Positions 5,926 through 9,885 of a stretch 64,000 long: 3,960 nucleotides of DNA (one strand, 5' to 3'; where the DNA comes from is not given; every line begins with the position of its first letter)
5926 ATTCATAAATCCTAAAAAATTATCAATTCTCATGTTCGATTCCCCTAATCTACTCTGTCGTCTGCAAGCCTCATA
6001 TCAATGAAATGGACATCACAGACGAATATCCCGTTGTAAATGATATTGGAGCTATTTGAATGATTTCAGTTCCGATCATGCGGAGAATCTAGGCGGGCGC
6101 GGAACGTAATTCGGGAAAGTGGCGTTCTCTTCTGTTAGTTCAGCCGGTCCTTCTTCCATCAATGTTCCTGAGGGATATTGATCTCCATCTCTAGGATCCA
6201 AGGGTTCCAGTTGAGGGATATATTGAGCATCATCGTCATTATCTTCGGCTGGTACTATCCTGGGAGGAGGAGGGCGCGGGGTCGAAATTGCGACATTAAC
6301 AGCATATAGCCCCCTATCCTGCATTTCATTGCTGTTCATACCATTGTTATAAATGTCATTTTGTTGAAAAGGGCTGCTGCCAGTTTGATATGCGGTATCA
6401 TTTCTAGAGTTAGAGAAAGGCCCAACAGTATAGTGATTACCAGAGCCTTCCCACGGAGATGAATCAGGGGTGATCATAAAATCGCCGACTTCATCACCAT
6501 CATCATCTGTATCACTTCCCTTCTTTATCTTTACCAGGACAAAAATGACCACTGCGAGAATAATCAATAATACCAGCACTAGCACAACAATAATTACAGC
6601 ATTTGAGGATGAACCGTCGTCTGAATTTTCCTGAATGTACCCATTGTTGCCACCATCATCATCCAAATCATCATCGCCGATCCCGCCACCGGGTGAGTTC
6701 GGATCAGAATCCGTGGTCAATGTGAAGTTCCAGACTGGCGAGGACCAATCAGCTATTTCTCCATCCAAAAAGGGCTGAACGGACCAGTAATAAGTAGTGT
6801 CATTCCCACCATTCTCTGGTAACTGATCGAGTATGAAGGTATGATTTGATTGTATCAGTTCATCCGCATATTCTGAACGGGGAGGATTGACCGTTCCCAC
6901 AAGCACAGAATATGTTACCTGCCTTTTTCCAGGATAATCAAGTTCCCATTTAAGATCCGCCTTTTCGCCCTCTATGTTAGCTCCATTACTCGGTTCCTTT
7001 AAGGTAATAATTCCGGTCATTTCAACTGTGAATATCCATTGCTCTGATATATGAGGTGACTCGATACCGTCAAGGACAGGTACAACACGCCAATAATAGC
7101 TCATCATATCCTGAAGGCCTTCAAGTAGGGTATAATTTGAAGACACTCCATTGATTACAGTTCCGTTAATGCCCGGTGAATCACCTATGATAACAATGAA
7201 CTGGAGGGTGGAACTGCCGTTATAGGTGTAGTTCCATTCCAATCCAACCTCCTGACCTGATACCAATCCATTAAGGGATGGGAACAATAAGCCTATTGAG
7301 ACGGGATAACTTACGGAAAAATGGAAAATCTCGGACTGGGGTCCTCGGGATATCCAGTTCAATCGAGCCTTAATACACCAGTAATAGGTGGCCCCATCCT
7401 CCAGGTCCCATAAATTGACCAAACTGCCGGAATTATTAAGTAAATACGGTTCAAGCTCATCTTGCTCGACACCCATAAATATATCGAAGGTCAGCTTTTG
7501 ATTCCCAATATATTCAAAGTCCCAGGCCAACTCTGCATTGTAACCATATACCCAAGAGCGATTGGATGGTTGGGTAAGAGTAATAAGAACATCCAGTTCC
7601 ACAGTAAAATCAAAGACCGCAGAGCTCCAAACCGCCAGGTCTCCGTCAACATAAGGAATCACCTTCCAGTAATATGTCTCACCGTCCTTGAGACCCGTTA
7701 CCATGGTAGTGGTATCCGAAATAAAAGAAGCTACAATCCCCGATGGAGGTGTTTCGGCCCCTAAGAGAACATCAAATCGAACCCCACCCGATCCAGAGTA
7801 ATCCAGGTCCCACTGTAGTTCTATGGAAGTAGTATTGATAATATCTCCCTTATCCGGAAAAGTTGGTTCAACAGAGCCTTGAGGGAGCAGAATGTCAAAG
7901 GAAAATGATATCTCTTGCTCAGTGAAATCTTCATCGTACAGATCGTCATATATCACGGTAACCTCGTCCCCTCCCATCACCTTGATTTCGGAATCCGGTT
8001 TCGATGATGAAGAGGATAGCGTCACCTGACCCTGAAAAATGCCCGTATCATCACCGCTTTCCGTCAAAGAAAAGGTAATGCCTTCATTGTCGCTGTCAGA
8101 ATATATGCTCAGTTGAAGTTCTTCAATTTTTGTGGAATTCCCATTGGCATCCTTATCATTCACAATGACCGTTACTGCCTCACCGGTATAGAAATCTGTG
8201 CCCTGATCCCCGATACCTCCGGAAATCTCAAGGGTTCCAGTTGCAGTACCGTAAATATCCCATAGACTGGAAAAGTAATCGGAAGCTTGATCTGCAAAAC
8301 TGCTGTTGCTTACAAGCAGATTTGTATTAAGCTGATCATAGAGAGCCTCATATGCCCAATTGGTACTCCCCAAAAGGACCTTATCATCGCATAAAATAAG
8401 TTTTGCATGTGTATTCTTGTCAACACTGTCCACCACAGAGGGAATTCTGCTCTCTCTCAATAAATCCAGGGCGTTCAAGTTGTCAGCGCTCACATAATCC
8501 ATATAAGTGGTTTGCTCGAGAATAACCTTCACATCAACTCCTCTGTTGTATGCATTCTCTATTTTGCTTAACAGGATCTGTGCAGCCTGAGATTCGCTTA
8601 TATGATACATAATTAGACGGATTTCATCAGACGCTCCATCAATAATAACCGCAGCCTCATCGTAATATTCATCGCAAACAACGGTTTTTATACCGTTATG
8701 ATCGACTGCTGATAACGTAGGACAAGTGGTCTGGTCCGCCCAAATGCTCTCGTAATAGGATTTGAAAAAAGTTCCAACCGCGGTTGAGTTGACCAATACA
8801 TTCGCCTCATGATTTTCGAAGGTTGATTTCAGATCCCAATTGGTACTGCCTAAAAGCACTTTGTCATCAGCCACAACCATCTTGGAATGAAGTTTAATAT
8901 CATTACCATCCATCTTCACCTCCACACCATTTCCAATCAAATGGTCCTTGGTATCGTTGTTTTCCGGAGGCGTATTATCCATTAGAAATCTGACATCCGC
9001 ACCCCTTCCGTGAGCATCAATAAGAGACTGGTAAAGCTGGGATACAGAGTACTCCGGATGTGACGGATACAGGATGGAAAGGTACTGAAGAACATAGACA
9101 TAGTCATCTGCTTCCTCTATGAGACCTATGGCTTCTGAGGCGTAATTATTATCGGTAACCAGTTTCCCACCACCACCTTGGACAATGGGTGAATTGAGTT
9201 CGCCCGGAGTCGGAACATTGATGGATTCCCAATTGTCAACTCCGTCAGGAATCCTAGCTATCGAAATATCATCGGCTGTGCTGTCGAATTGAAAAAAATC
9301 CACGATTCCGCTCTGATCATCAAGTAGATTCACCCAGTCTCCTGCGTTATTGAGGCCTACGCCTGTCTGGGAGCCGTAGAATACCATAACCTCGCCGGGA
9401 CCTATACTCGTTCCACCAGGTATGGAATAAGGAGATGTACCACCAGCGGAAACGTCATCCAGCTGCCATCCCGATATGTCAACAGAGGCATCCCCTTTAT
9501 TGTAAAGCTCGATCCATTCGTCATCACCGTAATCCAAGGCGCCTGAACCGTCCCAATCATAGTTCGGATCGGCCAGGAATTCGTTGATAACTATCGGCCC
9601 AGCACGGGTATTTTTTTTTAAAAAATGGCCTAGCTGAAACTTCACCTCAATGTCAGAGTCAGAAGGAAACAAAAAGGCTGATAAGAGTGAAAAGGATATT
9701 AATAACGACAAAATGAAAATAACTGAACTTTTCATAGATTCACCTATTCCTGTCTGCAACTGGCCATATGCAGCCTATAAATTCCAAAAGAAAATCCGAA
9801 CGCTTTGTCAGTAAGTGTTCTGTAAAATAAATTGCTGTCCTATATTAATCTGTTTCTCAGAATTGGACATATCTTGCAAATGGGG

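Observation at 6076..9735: Cell-surface lamin-tail-domain + phospholipase-D (two HKD) + Fn3 protein: candidate anchored extracellular nuclease/phosphodiesterase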

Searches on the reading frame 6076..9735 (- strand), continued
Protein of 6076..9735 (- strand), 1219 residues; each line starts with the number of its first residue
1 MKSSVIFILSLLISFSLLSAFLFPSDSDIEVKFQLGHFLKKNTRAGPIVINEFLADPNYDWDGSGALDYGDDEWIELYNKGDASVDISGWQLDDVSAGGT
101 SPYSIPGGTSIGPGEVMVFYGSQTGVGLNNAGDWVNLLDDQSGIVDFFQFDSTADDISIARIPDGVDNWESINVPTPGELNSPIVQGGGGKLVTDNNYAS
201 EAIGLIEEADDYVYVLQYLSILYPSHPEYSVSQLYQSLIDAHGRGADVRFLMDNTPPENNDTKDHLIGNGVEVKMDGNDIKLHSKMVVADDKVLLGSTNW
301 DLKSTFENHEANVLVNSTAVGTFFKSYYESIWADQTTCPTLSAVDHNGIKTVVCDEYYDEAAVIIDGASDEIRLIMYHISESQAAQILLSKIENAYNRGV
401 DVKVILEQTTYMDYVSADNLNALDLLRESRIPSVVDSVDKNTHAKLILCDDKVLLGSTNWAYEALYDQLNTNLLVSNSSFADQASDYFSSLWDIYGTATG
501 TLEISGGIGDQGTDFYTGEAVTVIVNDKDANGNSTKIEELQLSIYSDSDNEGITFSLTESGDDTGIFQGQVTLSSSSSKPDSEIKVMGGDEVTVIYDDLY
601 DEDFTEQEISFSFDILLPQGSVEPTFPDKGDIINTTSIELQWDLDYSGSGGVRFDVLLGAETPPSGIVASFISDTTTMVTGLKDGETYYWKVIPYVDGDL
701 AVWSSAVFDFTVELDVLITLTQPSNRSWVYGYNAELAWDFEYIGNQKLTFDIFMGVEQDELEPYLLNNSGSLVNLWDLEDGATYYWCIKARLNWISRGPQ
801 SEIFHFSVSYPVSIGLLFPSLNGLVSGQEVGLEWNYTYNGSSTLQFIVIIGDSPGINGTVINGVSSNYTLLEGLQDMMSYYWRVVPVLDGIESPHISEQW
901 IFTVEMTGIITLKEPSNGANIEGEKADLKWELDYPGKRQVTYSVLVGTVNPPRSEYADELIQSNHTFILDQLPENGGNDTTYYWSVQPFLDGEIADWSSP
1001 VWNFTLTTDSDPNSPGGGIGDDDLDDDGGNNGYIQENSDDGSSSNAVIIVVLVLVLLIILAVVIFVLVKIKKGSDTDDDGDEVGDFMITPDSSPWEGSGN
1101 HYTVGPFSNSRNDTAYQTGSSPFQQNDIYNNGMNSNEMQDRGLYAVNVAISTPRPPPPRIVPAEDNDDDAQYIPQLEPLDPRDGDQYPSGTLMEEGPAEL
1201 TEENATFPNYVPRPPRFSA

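Call 67: search_protein_families(library=pfam, proteins=[P0009, P0010, P0011, P0012, P0013, P0023], max_evalue=0.001)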
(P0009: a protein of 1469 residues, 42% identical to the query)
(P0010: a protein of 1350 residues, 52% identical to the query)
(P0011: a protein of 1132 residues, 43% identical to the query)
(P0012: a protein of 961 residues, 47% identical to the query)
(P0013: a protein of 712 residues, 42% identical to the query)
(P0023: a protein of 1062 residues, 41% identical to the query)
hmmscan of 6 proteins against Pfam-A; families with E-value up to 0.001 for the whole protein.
P0009 (1469 aa): 4 families
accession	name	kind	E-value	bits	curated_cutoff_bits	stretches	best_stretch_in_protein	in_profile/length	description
PF00932.25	LTD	-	2.1e-93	308.4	34.3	6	247-349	10-108/109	Lamin Tail Domain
PF17210.9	SdrD_B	-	3.6e-10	40.5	29.7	1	397-470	1-77/112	SdrD B-like domain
PF23235.1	WH3_Lhr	-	8e-05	23.3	27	0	496-529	55-88/95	Large helicase-related protein, winged-helix domain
PF13620.12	CarboxypepD_reg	-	0.0005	20.8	32.3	1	420-481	12-77/82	Carboxypeptidase regulatory-like domain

P0010 (1350 aa): 3 families
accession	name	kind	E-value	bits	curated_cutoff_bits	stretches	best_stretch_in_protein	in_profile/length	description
PF00932.25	LTD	-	4e-73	243.2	34.3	4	549-657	2-108/109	Lamin Tail Domain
PF04076.19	BOF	-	2.2e-08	34.5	25.8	0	1060-1144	18-99/103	Bacterial OB fold (BOF) protein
PF01336.31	tRNA_anti-codon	-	3.7e-07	30.4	27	0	967-1017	1-56/75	OB-fold nucleic acid binding domain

P0011 (1132 aa): 4 families
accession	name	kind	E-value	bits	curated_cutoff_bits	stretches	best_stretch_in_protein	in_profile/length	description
PF00932.25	LTD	-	8.7e-77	255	34.3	4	301-394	5-108/109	Lamin Tail Domain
PF07705.17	CARDB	-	1.4e-07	32.1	22.7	1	191-279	3-83/101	CARDB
PF13860.13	FlgD_ig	-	3.3e-05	24.2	27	1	1048-1112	11-75/79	FlgD Ig-like domain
PF22681.2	Lmo2446-like_N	-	0.00076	20.1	29.7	0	431-470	13-53/72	Lmo2446-like, N-terminal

P0012 (961 aa): 3 families
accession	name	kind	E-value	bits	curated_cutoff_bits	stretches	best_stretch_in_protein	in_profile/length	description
PF00932.25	LTD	-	2.9e-38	131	34.3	2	165-272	3-108/109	Lamin Tail Domain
PF01336.31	tRNA_anti-codon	-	2.1e-16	60.1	27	1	791-847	4-67/75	OB-fold nucleic acid binding domain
PF04076.19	BOF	-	2.4e-06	28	25.8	0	675-756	19-97/103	Bacterial OB fold (BOF) protein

P0013 (712 aa): 1 family
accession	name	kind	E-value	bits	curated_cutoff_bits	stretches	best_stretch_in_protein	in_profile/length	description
PF00932.25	LTD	-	8.6e-54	181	34.3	3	214-309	7-108/109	Lamin Tail Domain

P0023 (1062 aa): 3 families
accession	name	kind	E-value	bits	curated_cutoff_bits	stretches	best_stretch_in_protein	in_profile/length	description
PF00932.25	LTD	-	2.5e-47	160.2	34.3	3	700-807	4-108/109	Lamin Tail Domain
PF01336.31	tRNA_anti-codon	-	2e-08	34.5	27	0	874-938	1-71/75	OB-fold nucleic acid binding domain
PF02811.25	PHP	-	6.7e-05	23.7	26.4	1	396-463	2-64/164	PHP domain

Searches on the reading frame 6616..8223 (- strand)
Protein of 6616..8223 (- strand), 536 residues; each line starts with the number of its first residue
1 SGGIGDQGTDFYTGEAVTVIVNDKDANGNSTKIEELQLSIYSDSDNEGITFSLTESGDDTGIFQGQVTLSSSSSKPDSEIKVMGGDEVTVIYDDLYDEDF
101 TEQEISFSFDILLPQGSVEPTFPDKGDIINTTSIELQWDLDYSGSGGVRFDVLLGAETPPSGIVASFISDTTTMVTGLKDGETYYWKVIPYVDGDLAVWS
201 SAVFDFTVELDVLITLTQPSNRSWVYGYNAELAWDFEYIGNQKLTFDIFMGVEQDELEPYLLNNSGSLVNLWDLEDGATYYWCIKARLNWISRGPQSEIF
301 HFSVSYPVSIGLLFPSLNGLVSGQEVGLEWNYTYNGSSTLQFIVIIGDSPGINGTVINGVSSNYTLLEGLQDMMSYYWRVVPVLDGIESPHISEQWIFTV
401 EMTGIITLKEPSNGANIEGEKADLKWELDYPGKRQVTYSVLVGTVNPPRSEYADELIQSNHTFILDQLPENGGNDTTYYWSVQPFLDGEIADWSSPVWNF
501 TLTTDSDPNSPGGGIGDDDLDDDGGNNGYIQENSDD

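Call 48: predict_structure(alignment_id=A4)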
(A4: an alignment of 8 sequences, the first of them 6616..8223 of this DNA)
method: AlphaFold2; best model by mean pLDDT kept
length: 536 residues; sequences in the alignment: 8
mean_pLDDT: 77.0   pTM: 0.50
mean pLDDT of the five models: 77.0, 76.0, 75.3, 75.1, 73.3
residues with pLDDT >= 90: 213; 70-90: 155; 50-70: 87; < 50: 81
segments of 3 or more residues with pLDDT < 50: 1-9, 28-30, 66-101, 506-536
pLDDT, mean of each block of 10 residues (from residue 1): 33 62 56 64 62 61 49 34 40 46 60 74 94 95 81 94 93 94 94 85 93 92 92 92 91 93 94 91 91 82 92 93 90 89 90 77 91 90 88 92 89 86 88 84 81 57 73 74 86 89 61 34 33 31
secondary structure, 60 per line:
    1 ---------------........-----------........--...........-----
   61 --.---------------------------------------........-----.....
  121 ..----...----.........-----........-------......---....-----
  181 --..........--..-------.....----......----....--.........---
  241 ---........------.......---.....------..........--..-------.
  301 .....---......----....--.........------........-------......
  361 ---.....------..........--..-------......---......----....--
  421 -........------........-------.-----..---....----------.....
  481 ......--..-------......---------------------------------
elements in order: E16-23 E35-42 E45-55 E103-110 E116-122 E127-129 E134-142 E148-155 E163-168 E172-175 E183-192 E204-208 E213-218 E223-226 E229-237 E244-251 E258-264 E268-272 E279-288 E300-305 E309-314 E319-322 E325-333 E340-347 E355-360 E364-368 E375-384 E396-401 E405-410 E415-418 E422-429 E436-443 E462-465 E476-486 E498-503

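Call 50: fold_search(model_id=the predicted structure, library=pdb)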
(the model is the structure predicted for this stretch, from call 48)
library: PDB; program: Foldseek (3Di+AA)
matches with E <= 10: 1992; with E <= 0.001: 498
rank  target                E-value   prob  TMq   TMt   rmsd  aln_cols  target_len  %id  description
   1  6tpw                  8.3e-15  1.00  0.27  0.36  13.9       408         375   14  Crystal structures of FNIII domain one through four of the human leucocyte common antigen-related protein ( LAR) (released 2020-05-13)
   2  4yfd_A                3.8e-14  1.00  0.28  0.29  18.6       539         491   12  Crystal structure PTP delta Ig1-Fn2 in complex with IL-1RAcP (released 2015-05-06)
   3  9ba4_A                1.4e-13  1.00  0.21  0.13  25.7       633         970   12  Full-length cross-linked Contactin 2 (CNTN2) (released 2024-07-17)
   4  4yfg_A                2.4e-13  1.00  0.21  0.23  27.5       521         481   12  Crystal structure of PTP delta meA3/meB minus variant Ig1-Fn1 (released 2015-05-06)
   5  6iaa_A                8.1e-13  1.00  0.19  0.14  49.6       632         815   13  hRobo2 ectodomain (released 2019-03-13)
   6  8q6t_I                1.0e-12  1.00  0.29  0.18  20.4       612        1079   12  Helical reconstruction of the relaxed thick filament from FIB milled left ventricular mouse myofibrils (released 2023-11-01)
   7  5i99                  1.2e-12  1.00  0.22  0.28  15.5       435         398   14  Crystal structure of mouse CNTN3 Ig5-Fn2 domains (released 2016-08-31)
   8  8v2b_B                1.4e-12  1.00  0.19  0.18  27.5       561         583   14  Cryo-EM structure of mouse type II OSM receptor complex: model for full extracellular assembly (released 2024-11-20)
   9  8k53_A                1.5e-12  1.00  0.22  0.18  32.4       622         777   11  Structure of the Dimeric Human CNTN2 Ig 1-6-FNIII 1-2 Domain in an Asymmetric State (released 2023-12-06)
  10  6mfa                  3.3e-12  1.00  0.24  0.33  40.3       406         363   17  Fragment of human fibronectin containing the 4th-7th type III domains (released 2019-09-18)
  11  4pbx                  3.5e-12  1.00  0.21  0.21  20.2       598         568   12  Crystal structure of the six N-terminal domains of human receptor protein tyrosine phosphatase sigma (released 2014-11-12)
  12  5k6w_A                4.4e-12  1.00  0.25  0.27  38.4       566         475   10  Sidekick-1 immunoglobulin domains 1-5 (released 2016-09-28)
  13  5k6x_A                1.0e-11  1.00  0.21  0.28  41.7       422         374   14  Sidekick-2 immunoglobulin domains 1-4, crystal form 1 (released 2016-09-28)
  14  2v5y                  1.2e-11  1.00  0.31  0.30  16.5       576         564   11  Crystal structure of the receptor protein tyrosine phosphatase mu ectodomain (released 2007-09-11)
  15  5erd_A                1.3e-11  1.00  0.21  0.20  19.8       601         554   10  Crystal structure of human Desmoglein-2 ectodomain (released 2016-06-22)
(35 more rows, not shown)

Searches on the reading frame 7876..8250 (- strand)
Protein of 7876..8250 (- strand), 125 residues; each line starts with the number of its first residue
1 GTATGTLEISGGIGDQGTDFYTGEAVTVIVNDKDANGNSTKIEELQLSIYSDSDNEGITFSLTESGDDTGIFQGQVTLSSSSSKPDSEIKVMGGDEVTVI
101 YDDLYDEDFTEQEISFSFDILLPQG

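Call 61: search_protein_families(library=pfam, proteins=[window:7876-8250:-], max_evalue=10)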
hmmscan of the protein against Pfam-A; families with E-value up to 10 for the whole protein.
seq(125 aa): 2 families
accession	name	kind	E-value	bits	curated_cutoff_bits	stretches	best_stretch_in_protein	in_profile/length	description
PF21443.2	G3P_pilus-bind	-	0.05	14.2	27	1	19-102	8-81/105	G3P, pilus binding domain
PF23616.1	Ig_GEX2_N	-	0.13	12.9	27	1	27-67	44-84/105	GEX2 N-terminal Ig-like domain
